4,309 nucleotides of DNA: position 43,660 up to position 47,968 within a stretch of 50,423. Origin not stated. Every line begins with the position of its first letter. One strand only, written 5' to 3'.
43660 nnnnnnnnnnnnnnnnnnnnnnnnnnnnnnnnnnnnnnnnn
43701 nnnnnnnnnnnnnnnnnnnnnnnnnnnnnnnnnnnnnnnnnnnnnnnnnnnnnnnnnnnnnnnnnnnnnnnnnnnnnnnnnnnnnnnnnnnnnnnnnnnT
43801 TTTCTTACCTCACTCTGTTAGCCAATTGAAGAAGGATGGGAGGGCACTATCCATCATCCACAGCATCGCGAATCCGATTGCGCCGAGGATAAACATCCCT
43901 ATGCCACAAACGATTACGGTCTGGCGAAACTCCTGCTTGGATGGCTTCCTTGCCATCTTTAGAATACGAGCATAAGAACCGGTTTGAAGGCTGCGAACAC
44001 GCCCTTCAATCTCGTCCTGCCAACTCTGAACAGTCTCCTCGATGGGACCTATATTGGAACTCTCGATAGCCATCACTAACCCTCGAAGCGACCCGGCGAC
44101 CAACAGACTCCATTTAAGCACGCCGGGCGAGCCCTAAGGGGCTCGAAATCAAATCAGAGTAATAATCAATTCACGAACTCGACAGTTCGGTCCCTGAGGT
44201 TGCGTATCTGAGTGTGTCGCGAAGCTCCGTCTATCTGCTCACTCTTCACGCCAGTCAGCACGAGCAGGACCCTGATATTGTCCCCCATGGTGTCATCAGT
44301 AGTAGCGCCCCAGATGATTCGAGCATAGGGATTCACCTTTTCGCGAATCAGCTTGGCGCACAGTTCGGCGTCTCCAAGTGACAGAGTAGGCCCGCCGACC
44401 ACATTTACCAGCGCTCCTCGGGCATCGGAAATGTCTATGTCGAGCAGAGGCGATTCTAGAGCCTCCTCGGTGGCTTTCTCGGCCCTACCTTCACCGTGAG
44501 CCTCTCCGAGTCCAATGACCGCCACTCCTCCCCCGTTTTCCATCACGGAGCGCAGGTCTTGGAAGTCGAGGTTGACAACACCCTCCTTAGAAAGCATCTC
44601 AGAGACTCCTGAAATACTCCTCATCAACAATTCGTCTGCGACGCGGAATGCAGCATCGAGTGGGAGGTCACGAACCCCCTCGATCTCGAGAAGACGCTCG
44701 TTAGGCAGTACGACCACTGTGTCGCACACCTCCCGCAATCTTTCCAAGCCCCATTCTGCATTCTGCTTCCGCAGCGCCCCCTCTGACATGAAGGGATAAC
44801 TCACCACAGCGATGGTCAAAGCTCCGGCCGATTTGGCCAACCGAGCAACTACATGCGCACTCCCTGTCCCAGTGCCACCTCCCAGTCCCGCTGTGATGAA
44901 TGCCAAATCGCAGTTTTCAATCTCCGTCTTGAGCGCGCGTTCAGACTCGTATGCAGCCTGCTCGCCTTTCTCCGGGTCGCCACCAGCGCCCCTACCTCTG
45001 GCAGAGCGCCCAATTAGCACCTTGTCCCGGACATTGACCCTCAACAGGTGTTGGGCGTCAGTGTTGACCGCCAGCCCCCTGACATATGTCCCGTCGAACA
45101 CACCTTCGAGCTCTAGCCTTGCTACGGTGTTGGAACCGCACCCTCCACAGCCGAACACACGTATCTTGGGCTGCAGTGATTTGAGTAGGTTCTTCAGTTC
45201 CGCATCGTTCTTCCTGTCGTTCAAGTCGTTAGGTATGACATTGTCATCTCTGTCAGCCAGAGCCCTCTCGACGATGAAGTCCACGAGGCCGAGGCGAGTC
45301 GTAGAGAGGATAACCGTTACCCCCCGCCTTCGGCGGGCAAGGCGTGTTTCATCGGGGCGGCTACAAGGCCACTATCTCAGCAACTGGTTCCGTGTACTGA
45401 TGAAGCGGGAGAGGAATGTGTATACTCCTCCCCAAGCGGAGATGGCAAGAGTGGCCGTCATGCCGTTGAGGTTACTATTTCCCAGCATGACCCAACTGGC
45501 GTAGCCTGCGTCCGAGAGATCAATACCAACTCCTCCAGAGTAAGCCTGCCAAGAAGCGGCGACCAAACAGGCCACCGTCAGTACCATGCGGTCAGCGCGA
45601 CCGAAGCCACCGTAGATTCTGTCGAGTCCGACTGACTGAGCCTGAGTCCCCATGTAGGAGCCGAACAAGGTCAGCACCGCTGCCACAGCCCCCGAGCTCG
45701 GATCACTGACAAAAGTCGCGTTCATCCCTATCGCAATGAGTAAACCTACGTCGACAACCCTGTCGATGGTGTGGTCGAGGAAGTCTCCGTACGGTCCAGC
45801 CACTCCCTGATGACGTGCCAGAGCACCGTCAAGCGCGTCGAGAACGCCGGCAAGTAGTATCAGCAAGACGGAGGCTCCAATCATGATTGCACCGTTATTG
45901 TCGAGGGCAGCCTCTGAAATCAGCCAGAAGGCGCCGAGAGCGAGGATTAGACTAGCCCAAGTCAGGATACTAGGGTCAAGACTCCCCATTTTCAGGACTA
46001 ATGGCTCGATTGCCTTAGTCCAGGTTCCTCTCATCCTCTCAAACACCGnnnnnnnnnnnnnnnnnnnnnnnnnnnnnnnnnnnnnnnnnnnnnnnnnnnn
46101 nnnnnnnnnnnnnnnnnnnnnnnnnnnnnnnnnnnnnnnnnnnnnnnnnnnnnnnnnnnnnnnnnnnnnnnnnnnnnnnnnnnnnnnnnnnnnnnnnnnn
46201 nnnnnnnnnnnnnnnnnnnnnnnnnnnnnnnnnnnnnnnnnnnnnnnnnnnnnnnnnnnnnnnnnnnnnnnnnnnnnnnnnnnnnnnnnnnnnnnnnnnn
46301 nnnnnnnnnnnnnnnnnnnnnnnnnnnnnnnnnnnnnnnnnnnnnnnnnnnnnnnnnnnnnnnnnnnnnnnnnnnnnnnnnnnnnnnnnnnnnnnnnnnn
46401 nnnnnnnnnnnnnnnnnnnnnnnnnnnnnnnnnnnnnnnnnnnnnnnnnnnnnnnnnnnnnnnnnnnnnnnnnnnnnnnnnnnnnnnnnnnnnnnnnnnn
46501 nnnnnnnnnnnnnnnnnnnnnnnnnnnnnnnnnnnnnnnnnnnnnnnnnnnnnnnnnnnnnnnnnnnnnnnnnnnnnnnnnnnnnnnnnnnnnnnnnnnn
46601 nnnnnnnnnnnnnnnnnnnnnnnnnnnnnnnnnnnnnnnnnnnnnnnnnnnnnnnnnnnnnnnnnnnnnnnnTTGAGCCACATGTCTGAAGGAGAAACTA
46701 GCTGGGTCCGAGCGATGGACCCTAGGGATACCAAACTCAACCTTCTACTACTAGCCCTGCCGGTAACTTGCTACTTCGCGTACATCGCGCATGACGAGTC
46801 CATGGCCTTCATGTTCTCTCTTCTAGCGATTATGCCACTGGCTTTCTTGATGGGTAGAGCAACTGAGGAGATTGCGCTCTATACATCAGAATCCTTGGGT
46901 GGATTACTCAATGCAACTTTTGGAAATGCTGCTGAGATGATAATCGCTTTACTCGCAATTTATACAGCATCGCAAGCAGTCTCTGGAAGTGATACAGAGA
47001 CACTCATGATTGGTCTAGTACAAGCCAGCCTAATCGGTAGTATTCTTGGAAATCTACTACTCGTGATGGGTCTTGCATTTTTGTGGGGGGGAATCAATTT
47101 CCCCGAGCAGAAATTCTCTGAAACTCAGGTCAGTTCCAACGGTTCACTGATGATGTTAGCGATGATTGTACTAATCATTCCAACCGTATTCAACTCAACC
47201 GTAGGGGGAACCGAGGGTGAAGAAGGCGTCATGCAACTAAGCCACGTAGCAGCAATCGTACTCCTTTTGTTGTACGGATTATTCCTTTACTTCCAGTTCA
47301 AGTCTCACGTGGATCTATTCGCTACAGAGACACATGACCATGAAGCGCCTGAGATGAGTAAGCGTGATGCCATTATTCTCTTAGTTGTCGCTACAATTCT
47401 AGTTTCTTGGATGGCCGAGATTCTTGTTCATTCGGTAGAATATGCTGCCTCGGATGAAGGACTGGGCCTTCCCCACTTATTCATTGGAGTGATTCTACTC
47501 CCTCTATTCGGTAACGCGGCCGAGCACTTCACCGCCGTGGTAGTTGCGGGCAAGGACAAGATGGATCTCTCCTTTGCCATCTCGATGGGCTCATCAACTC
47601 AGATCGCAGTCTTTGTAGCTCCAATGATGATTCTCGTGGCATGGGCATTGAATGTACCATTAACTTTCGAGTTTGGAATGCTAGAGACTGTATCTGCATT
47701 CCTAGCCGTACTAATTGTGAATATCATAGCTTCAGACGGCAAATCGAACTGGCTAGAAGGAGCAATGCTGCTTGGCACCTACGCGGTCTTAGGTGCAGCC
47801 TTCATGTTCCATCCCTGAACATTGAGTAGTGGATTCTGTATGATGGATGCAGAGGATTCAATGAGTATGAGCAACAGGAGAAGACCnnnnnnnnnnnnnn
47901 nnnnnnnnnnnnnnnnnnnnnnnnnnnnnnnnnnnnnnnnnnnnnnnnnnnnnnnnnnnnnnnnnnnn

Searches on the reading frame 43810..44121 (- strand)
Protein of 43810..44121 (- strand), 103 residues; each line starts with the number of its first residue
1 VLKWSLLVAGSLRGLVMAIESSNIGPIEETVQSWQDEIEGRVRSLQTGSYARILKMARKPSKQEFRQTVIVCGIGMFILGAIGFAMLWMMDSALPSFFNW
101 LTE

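Call 3: search_protein_families(library=pfam, proteins=[window:43810-44121:-], max_evalue=0.01)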
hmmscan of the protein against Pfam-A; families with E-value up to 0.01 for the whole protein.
window:43810-44121:- (103 aa): 1 family
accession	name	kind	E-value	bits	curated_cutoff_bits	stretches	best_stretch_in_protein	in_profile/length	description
PF00584.25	SecE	-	7.8e-06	26.2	22.7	1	54-93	11-50/55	SecE/Sec61-gamma subunits of protein translocation complex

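Call 4: search_protein_families(library=ncbifam, proteins=[window:43810-44121:-], max_evalue=0.01)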
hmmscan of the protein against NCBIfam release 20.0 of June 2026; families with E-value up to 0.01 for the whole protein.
window:43810-44121:- (103 aa): 8 families
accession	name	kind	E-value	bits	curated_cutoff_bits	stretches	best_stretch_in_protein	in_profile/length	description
NF006911.0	PRK09400.2-2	equivalog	2e-16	60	106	1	16-91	4-79/82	preprotein translocase subunit SecE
TIGR00327.1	secE_euk_arch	equivalog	5.7e-12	45.2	36.2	1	50-86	13-49/61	protein translocase SEC61 complex subunit gamma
NF006910.0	PRK09400.1-6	equivalog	1.1e-11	44.7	96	1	48-91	8-51/57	preprotein translocase subunit SecE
NF006908.0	PRK09400.1-3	equivalog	1.6e-10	40.6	97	1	48-90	20-62/71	preprotein translocase subunit SecE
NF006909.0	PRK09400.1-4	equivalog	4.7e-09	35.9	86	1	51-86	16-51/61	preprotein translocase subunit SecE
NF006912.0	PRK09400.2-3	equivalog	6.7e-09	35.5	126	1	50-90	24-64/69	preprotein translocase subunit SecE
NF006907.0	PRK09400.1-2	equivalog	6.9e-07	29.2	99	1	51-86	30-65/78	preprotein translocase subunit SecE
NF006906.0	PRK09400.1-1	equivalog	0.0016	17.9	95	1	49-84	16-51/62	preprotein translocase subunit SecE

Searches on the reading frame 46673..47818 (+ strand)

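Call 3: search_protein_families(library=pfam, proteins=[window:46673-47818:+], max_evalue=0.01)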
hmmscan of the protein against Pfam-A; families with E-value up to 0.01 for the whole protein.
window:46673-47818:+ (381 aa): 1 family
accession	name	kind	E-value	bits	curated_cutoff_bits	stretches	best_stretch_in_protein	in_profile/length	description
PF01699.29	Na_Ca_ex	-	2.2e-36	125.6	24.9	2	234-373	3-145/151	Sodium/calcium exchanger protein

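Call 4: search_protein_families(library=ncbifam, proteins=[window:46673-47818:+], max_evalue=0.01)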
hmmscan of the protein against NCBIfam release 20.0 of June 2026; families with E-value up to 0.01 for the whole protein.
window:46673-47818:+ (381 aa): 4 families
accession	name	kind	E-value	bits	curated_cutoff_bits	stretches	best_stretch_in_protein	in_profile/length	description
TIGR00378.1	cax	equivalog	1.4e-99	333.6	211.15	1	25-377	1-348/349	calcium/proton exchanger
TIGR00846.1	caca2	superfamily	1.3e-93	313.8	317.45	1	19-377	13-371/372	calcium/proton exchanger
TIGR00367.1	TIGR00367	hypoth_equivalog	1.3e-11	44.2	179.65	1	75-371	39-310/312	calcium/sodium antiporter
NF007895.0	PRK10599.1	equivalog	4.9e-08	32.5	505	1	46-371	43-358/366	sodium-potassium/proton antiporter ChaA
